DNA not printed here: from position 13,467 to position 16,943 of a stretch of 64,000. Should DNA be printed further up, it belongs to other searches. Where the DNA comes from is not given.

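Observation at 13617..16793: Single 1058-aa polypeptide fusing an O-antigen-ligase-like (Wzy_C-type) domain to a GT-C-like domain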

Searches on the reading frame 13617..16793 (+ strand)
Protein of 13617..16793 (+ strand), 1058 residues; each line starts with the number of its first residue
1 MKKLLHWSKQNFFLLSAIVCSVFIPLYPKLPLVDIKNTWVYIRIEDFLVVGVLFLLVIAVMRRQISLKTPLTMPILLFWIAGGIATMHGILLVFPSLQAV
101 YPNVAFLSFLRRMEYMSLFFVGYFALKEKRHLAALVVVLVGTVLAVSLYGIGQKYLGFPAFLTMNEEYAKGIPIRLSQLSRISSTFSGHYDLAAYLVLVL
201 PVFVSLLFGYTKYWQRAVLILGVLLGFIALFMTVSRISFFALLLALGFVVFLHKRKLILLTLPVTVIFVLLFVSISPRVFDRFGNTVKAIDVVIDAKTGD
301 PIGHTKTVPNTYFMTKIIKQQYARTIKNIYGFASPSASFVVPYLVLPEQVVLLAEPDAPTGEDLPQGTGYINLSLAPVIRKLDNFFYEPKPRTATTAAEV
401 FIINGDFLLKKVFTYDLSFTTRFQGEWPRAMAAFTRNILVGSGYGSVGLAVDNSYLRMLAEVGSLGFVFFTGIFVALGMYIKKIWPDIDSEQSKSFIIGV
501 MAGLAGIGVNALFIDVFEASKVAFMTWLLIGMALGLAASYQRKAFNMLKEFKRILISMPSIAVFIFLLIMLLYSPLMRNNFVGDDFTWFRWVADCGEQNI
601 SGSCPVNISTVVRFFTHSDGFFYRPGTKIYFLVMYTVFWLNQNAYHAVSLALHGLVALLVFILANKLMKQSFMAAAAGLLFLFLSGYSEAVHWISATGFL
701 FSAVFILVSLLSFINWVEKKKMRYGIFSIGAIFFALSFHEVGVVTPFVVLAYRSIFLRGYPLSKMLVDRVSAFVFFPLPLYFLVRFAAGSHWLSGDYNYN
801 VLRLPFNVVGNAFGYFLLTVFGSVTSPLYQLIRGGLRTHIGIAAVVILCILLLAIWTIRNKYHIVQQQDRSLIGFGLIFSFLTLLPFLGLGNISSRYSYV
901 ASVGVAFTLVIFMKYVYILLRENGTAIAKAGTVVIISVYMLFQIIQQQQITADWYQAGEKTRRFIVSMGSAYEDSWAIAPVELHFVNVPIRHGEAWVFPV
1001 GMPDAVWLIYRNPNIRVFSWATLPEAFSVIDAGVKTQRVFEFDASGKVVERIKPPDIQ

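Call 3: search_protein_families(library=pfam, proteins=[window:13617-16793:+], max_evalue=1)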
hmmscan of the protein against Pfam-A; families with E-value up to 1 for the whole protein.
window:13617-16793:+ (1058 aa): 1 family
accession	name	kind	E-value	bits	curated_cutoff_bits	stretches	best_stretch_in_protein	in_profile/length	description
PF04932.20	Wzy_C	-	0.0045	17.2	31.7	1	222-287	2-66/149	O-Antigen ligase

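Call 4: search_protein_families(library=ncbifam, proteins=[window:13617-16793:+], max_evalue=1)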
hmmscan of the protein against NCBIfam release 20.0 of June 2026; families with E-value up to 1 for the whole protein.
window:13617-16793:+ (1058 aa): 2 families
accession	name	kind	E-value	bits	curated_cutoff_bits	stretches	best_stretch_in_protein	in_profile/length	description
TIGR03097.1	PEP_O_lig_1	hypoth_equivalog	8.4e-10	38.1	188.1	1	89-284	82-261/408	putative O-glycosylation ligase, exosortase A system-associated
TIGR00947.1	2A73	equivalog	3.3e-08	33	366.4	2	47-254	44-236/425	IctB family putative bicarbonate transporter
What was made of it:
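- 13617..15230 (+): N-half, aa 1-538: 12-TM WaaL/Wzy_C-like (GT-C class B) module. NCBIfam gives weak PEP_O_lig_1 and IctB hits (call 4).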

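Call 8: find_homologous_proteins(query=window:13617-16790:+)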
Query window:13617-16790:+ (1058 aa): 1097 proteins with E <= 0.001 among 8000 candidates; the best 120 are listed.
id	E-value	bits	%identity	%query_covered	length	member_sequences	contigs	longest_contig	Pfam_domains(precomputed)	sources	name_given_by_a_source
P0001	0.0e+0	2334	100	100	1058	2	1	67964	-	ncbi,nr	ncbi:O-antigen ligase family protein [Candidatus Gottesmanbacteria bacterium]|nr:O-antigen ligase fa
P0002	0.0e+0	1709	71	100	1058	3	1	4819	-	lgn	-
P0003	0.0e+0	1652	70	100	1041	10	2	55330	-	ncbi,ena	-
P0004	0.0e+0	1549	64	100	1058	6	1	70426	-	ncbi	-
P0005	0.0e+0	1538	63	100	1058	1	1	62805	-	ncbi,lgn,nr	ncbi:O-antigen ligase family protein [Candidatus Gottesmanbacteria bacterium]|nr:O-antigen ligase fa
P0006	0.0e+0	1479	61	100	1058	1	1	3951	-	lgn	-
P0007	0.0e+0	1451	61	100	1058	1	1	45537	-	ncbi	-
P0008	0.0e+0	1451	61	100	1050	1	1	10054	-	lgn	-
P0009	0.0e+0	1437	60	100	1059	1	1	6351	-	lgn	-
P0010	0.0e+0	1374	59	100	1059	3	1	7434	-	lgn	-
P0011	0.0e+0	1366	58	100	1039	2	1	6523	-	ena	-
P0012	0.0e+0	1366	59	100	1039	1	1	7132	-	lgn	-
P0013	0.0e+0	1362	59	100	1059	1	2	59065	-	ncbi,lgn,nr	ncbi:hypothetical protein HY409_01205 [Candidatus Gottesmanbacteria bacterium]|nr:hypothetical prote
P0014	0.0e+0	1359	58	100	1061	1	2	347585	-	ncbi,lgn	-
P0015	0.0e+0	1359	57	99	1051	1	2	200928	-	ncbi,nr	ncbi:hypothetical protein HY086_02300 [Candidatus Gottesmanbacteria bacterium]|nr:hypothetical prote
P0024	0.0e+0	1325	58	100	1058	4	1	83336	-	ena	-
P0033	0.0e+0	1306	57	100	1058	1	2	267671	-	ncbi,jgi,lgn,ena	-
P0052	0.0e+0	1266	54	100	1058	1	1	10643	-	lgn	-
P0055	0.0e+0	1257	53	100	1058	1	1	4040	-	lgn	-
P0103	0.0e+0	1178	51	100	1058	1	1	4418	-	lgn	-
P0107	0.0e+0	1177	52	100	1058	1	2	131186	PF04932.21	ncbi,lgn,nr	ncbi:O-antigen ligase family protein [Patescibacteria group bacterium]|nr:O-antigen ligase family pr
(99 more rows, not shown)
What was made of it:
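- Checked: More than 120 full-length homologues share 49-71% identity (call 8).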

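Call 13: search_solved_structures(query=A1, max_evalue=10, show_alignments=2)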
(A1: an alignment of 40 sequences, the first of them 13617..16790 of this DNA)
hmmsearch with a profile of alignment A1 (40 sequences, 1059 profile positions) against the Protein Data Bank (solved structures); distinct sequences matched with E-value up to 10: 1.
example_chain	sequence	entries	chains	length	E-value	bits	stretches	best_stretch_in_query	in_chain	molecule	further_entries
4lba_A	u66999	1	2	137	2.4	9.3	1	952-1002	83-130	conjugative transposon lipoprotein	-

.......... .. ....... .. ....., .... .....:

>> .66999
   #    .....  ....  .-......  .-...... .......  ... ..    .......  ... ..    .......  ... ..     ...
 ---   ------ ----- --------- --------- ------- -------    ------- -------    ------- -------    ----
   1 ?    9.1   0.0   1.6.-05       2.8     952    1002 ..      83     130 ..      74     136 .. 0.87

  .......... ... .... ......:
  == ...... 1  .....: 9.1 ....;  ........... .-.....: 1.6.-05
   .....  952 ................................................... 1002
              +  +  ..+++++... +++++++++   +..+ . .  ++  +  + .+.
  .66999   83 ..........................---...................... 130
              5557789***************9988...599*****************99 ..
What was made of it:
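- On GT-C class A glycosyltransferases (PMT_2 / PMT / ArnT-like): The PDB sequence profile search was also empty (call 13).
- Tried and rejected: A profile of the whole family (A1) searched against PDB sequences found nothing relevant (call 13).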

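Call 35: predict_structure(alignment_id=A1)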
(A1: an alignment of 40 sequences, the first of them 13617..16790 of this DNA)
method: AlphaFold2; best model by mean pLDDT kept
length: 1058 residues; sequences in the alignment: 40
mean_pLDDT: 76.6   pTM: 0.70
mean pLDDT of the five models: 76.6, 73.8, 71.5, 71.1, 69.5
residues with pLDDT >= 90: 189; 70-90: 599; 50-70: 151; < 50: 119
segments of 3 or more residues with pLDDT < 50: 30-41, 95-100, 160-185, 276-287, 358-375, 414-429, 446-455, 516-518, 543-554, 794-796
pLDDT, mean of each block of 10 residues (from residue 1): 81 87 72 42 70 86 81 85 78 52 69 84 84 87 83 62 38 34 48 83 89 86 84 68 82 73 65 55 48 75 79 85 72 65 85 64 37 55 85 68 84 47 40 59 47 49 74 81 83 90 83 54 85 86 45 59 81 85 90 69 73 76 82 89 92 94 90 87 87 91 96 91 91 92 90 79 72 86 81 55 78 86 76 72 76 76 78 90 86 86 92 87 81 87 86 91 90 82 93 86 89 90 92 88 91 81
secondary structure, 60 per line:
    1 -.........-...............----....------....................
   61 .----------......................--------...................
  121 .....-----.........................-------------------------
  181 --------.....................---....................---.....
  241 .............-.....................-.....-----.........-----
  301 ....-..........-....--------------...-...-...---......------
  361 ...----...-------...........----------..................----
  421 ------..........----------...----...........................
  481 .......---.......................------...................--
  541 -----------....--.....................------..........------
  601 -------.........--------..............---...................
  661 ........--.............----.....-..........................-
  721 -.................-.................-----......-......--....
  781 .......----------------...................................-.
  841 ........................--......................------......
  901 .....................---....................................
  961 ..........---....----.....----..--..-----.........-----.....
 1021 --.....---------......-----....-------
elements in order (helices of 4 or more, strands of 3 or more residues): H2-10 H12-26 E31-34 E41-43 H44-61 H72-93 H102-125 H131-155 H189-209 H213-232 H236-253 H255-275 H277-281 E287-295 E301-304 E306-309 H310-315 E317-320 E339-341 E349-354 E368-370 E378-388 E399-416 H427-436 H454-487 H491-513 H520-538 H552-555 H558-578 H585-594 H608-616 H625-638 H642-668 H671-683 H688-692 H694-719 H722-738 H740-756 H762-767 H769-774 H777-787 H804-838 H840-864 H867-888 H895-921 H925-970 H974-977 E982-986 H1002-1010 E1016-1020 H1023-1027 E1037-1042 E1048-1051
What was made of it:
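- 15231..15287 (+): Cytoplasmic linker, aa 539-557 (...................; 5 K/R). pLDDT is below 50 for aa 543-554 (call 35).
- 16539..16790 (+): C-terminal alpha/beta domain, aa ~975-1058 (motif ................). Probably extracytoplasmic. Model secondary structure, pLDDT ~81-92 (call 35).
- Checked: The C-half has about 11-13 predicted helices (call 35).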

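Call 37: fold_search(model_id=the predicted structure, library=pdb)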
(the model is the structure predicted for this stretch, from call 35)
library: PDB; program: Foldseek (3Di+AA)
matches with E <= 10: 141; with E <= 0.001: 0
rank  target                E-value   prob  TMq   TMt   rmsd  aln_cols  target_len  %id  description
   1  6gxc_A                1.4e-02  1.00  0.23  0.32  11.0       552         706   11  Bacterial oligosaccharyltransferase PglB in complex with an inhibitory peptide and a reactive lipid-linked oligosaccha (released 2018-11-14)
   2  5ogl_A                1.4e-02  1.00  0.22  0.31  11.3       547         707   12  Structure of bacterial oligosaccharyltransferase PglB in complex with an acceptor peptide and an lipid-linked oligosac (released 2017-10-25)
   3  3waj                  2.1e-02  1.00  0.24  0.30  16.3       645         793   12  Crystal structure of the Archaeoglobus fulgidus oligosaccharyltransferase (O29867_ARCFU) complex with Zn and sulfate (released 2013-10-30)
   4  9i5k_A                2.4e-02  1.00  0.22  0.42   9.8       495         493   13  Structure of the Chaetomium thermophilum Pmt4 homodimer (C2 symmetry) (released 2025-12-24)
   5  7tpg_B                4.2e-02  1.00  0.24  0.55   9.9       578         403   11  Single-Particle Cryo-EM Structure of the WaaL O-antigen ligase in its ligand bound state (released 2022-04-06)
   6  8b6l_I                5.3e-02  1.00  0.25  0.36  15.0       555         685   13  Subtomogram average of the human Sec61-TRAP-OSTA-translocon (released 2022-12-07)
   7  6p25_B                5.9e-02  1.00  0.16  0.24   5.8       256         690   14  Structure of S. cerevisiae protein O-mannosyltransferase Pmt1-Pmt2 complex bound to the sugar donor and a peptide acce (released 2019-07-10)
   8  9n9j_I                5.9e-02  1.00  0.24  0.34  15.7       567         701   14  Structure of a GRP94 folding intermediate engaged with a CCDC134- and FKBP11-bound secretory translocon (released 2025-11-19)
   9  3rce_A                5.9e-02  0.99  0.22  0.32  12.0       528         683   11  Bacterial oligosaccharyltransferase PglB (released 2011-06-15)
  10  9e61_B                6.4e-02  1.00  0.16  0.23   6.3       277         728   14  Cryo-EM structure of Saccharomyces cerevisiae Pmt4 apo form (released 2025-10-15)
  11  9e61_A                6.9e-02  1.00  0.16  0.23   6.3       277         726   14  Cryo-EM structure of Saccharomyces cerevisiae Pmt4 apo form (released 2025-10-15)
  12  9e6i_B                8.1e-02  1.00  0.16  0.23   6.3       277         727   14  Cryo-EM structure of Saccharomyces cerevisiae Pmt4-Ccw5 complex (released 2025-10-15)
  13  6s7t_A                1.2e-01  0.99  0.25  0.34  12.6       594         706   12  Cryo-EM structure of human oligosaccharyltransferase complex OST-B (released 2019-12-18)
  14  8agc_A                1.5e-01  0.99  0.24  0.34  14.7       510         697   12  Structure of yeast oligosaccharylransferase complex with lipid-linked oligosaccharide and non-acceptor peptide bound (released 2022-12-07)
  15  8iz8                  2.2e-01  0.06  0.07  0.06  40.2      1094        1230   11  cryo EM structure of apo hMRP4 (released 2024-04-10)
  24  7bwr_A                6.8e-01  0.75  0.20  0.20  20.5       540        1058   11  Mycobacterium smegmatis arabinosyltransferase complex EmbB2-AcpM2 in substrate DPA bound asymmetric "active state" (released 2020-05-27)
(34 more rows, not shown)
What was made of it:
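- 15288..16790 (+): C-half, aa 558-1058: GT-C class A-like membrane glycosyltransferase module. It is PMT_2/TMTC-like but lies outside every Pfam model. Foldseek hits are PglB, AglB, Pmt4, Pmt1/2, STT3, EmbB and DPY19 (call 37).
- On GT-C class A glycosyltransferases (PMT_2 / PMT / ArnT-like): Foldseek hits with the full model include PglB, AglB, Pmt4, Pmt1/2, STT3, EmbB, DPY19 and AftA at probabilities of 0.57-1.0 (>=0.9 for the top 14 GT-C hits), E 1e-2 to ~2 (call 37).
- Closest known: PMT_2 / TMTC-like GT-C. Same: GT-C(A) fold hits (call 37).
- The Foldseek top list is made of GT-C(A) enzymes (call 37). Foldseek E-values for the C-half are modest, about 1e-2, with TM-scores of 0.3-0.4 (call 37). 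The top Foldseek hits include PglB, AglB and STT3, which use lipid-PP-oligosaccharide donors (call 37).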

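Call 69: find_related_loci(query=A1, collection=genome_contigs, flank=6000)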
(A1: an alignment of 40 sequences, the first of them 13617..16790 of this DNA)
Query A1 (1058 aa) in genome_contigs; peptide patterns used: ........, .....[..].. (x = any residue, [..] = any of these).
599 stretches matched a pattern (row limit reached: there are more); 581 encode a relative of the query (tblastn E <= 1e-3); the best 80 are kept; 80 distinct loci.
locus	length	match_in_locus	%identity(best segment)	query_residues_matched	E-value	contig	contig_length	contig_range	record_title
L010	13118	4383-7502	70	1-1057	0e+0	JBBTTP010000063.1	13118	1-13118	MAG: Patescibacteria group bacterium isolate H52-bin037_1 H52_bin037_1_000000000063, whole genome shotgun sequence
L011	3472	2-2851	64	105-1054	0e+0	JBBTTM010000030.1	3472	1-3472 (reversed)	MAG: Patescibacteria group bacterium isolate H52-bin113_1 H52_bin113_1_000000000030, whole genome shotgun sequence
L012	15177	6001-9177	59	1-1058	0e+0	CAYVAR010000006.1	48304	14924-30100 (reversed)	MAG TPA_asm: uncultured Gammaproteobacteria bacterium isolate binchicken_co110_1166 genome assembly, contig: NODE_1745_l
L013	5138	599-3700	57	1-1050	0e+0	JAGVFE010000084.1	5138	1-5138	MAG: Candidatus Woesebacteria bacterium isolate DeMMO2_52 c_000000115230, whole genome shotgun sequence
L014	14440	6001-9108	58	1-1054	0e+0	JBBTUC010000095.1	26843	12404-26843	MAG: Patescibacteria group bacterium isolate H43-bin113_1 H43_bin113_1_000000000095, whole genome shotgun sequence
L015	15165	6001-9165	54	1-1053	0e+0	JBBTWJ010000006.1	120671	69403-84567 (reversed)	MAG: Patescibacteria group bacterium isolate H41-bin149_1 H41_bin149_1_000000000006, whole genome shotgun sequence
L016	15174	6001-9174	53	1-1055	0e+0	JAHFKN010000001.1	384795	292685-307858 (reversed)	MAG: Candidatus Gottesmanbacteria bacterium isolate nzgw410 NODE_16_length_384796_cov_19.669238, whole genome shotgun se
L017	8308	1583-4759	53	1-1057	0e+0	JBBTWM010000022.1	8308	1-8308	MAG: Patescibacteria group bacterium isolate H41-bin127_1 H41_bin127_1_000000000022, whole genome shotgun sequence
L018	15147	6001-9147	53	1-1058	0e+0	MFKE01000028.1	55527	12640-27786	MAG: Candidatus Gottesmanbacteria bacterium RIFOXYB1_FULL_47_11 rifoxyb1_full_scaffold_852, whole genome shotgun sequenc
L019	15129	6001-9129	55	1-1053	0e+0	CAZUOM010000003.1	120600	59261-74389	MAG TPA_asm: uncultured Gammaproteobacteria bacterium isolate binchicken_co341_72 genome assembly, contig: NODE_7_length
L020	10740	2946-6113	51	1-1053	0e+0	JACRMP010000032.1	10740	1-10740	MAG: Candidatus Gottesmanbacteria bacterium isolate NC_groundwater_1910_Pr3_S2p5_48_11 SR2-18-S2p5_coassembly_scaffold_3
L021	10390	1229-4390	51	4-1055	0e+0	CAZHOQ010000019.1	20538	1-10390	MAG TPA_asm: uncultured Gammaproteobacteria bacterium isolate SRP093185_co1_203 genome assembly, contig: NODE_1572_lengt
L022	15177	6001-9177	52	1-1056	0e+0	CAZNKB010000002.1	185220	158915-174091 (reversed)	MAG TPA_asm: uncultured Gammaproteobacteria bacterium isolate SRP173033_co3_60 genome assembly, contig: NODE_26_length_1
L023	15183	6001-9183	50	1-1058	0e+0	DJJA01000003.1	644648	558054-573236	MAG TPA_asm: Candidatus Gottesmanbacteria bacterium UBA6580 UBA6580_contig_80, whole genome shotgun sequence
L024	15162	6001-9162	52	1-1054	0e+0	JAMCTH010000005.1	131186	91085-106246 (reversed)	MAG: Patescibacteria group bacterium isolate FK_Sedi_A_Bin.175 NODE_133_length_131186_cov_5.29273, whole genome shotgun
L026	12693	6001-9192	50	3-1058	0e+0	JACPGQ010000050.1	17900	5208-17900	MAG: Candidatus Levyibacteriota bacterium isolate NC_groundwater_392_Ag_B-0.1um_43_10 GD18-4_B1_scaffold_1029647, whole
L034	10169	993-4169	49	1-1058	0e+0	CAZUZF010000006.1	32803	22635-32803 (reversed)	MAG TPA_asm: uncultured Gammaproteobacteria bacterium isolate binchicken_co38_1268 genome assembly, contig: NODE_2792_le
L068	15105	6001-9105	47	3-1058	0e+0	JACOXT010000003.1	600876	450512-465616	MAG: Candidatus Levyibacteriota bacterium isolate NC_groundwater_160_Ag_S-0.1um_36_20 S4_GD2017_2_S1_scaffold_58, whole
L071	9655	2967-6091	50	1-1058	0e+0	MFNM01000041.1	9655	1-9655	MAG: Candidatus Levybacteria bacterium RIFCSPHIGHO2_01_FULL_37_33 rifcsphigho2_01_scaffold_63519, whole genome shotgun s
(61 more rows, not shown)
